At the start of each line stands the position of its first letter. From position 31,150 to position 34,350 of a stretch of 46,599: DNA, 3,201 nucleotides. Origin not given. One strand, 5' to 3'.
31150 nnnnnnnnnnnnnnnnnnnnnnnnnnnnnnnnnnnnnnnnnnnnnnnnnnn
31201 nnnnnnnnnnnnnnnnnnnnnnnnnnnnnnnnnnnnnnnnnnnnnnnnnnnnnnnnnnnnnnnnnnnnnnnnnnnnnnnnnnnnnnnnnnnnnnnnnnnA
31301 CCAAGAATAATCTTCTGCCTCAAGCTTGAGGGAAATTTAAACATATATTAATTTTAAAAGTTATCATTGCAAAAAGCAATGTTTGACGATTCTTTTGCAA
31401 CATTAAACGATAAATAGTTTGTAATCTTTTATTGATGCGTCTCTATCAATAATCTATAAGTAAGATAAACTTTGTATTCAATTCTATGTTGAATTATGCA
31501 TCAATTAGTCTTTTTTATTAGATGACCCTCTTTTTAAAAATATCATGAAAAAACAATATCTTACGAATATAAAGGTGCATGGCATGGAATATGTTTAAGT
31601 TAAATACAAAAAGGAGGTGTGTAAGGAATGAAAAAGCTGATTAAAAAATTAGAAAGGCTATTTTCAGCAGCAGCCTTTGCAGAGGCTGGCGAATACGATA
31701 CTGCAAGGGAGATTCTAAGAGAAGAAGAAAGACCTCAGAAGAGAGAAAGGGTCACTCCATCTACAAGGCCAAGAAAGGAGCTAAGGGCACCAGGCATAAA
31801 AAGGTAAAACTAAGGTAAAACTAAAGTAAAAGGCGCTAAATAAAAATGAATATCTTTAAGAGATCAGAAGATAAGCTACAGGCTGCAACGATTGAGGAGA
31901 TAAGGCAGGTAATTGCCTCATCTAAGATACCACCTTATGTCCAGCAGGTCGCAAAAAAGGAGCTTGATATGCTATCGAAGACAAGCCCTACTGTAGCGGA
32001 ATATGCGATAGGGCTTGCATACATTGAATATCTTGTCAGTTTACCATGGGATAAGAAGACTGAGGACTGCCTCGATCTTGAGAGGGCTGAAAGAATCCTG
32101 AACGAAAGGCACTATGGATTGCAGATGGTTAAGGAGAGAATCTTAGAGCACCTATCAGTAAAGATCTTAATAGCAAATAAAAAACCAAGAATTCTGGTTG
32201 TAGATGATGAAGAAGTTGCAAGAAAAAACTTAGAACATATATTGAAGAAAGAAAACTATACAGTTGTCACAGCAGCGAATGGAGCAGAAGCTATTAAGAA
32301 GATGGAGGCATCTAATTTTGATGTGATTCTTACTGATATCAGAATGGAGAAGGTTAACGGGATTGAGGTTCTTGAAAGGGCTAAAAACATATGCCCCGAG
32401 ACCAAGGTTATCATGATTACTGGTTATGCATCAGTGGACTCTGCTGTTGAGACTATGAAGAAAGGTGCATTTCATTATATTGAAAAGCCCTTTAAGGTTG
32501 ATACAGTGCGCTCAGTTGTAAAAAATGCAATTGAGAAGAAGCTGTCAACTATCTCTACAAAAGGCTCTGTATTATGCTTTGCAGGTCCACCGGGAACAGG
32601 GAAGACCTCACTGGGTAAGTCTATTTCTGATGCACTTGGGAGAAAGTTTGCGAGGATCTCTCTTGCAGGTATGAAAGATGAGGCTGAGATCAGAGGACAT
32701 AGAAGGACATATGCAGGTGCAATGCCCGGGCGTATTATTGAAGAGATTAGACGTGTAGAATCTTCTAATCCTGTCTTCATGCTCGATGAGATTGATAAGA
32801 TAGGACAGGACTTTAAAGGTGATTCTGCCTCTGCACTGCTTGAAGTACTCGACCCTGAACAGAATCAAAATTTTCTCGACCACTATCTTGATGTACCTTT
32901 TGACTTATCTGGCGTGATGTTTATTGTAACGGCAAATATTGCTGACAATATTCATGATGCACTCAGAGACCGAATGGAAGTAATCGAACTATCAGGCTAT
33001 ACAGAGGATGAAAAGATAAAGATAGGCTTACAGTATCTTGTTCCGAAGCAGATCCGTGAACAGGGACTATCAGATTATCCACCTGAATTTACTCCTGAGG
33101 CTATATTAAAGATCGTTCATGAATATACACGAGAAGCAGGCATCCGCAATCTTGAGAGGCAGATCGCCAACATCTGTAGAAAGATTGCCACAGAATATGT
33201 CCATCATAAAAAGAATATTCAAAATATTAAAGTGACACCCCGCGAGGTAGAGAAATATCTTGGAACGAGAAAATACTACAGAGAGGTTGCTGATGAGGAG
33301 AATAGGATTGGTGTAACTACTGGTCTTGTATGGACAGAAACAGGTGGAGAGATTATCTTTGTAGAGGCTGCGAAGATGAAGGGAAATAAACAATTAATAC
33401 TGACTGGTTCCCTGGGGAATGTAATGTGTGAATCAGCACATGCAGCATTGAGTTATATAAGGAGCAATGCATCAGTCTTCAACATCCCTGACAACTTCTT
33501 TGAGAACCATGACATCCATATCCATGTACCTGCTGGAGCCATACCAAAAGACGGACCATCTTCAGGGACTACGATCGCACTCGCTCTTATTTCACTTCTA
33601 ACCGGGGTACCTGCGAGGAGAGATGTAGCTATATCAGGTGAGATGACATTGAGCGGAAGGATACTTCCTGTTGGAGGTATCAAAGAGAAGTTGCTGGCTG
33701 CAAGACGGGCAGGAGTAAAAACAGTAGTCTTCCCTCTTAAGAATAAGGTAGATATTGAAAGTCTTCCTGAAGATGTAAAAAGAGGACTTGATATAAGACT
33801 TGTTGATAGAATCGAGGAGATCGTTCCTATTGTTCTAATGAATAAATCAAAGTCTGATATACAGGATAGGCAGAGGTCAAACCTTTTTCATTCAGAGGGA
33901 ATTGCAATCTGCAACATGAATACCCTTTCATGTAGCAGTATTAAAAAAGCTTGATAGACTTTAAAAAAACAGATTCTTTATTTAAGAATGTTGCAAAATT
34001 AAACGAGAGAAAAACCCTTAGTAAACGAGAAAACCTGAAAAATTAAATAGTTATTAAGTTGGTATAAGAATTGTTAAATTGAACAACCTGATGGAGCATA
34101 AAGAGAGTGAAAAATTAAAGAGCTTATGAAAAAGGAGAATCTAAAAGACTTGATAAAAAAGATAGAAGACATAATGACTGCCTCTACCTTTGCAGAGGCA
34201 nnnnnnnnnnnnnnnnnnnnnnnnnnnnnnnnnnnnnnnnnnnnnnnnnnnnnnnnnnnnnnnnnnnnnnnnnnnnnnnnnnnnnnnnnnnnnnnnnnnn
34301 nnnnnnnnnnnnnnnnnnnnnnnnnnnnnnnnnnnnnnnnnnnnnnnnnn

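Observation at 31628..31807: Unannotated 59-aa ORF upstream of REC-Lon sharing an 'FAEAGE-x2-TAREI' module with the first gene of the next operon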

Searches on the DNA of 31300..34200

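Call 76: search_rna_families(source=window, start=31300, end=34200, threshold=evalue, max_evalue=1)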
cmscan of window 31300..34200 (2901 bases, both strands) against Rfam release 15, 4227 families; matches with E-value up to 1: 1.
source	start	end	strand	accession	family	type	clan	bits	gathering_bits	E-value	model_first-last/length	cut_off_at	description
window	32845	32881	-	RF01343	CRISPR-DR33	Gene; CRISPR;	-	20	39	0.65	1-37/37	no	CRISPR RNA direct repeat element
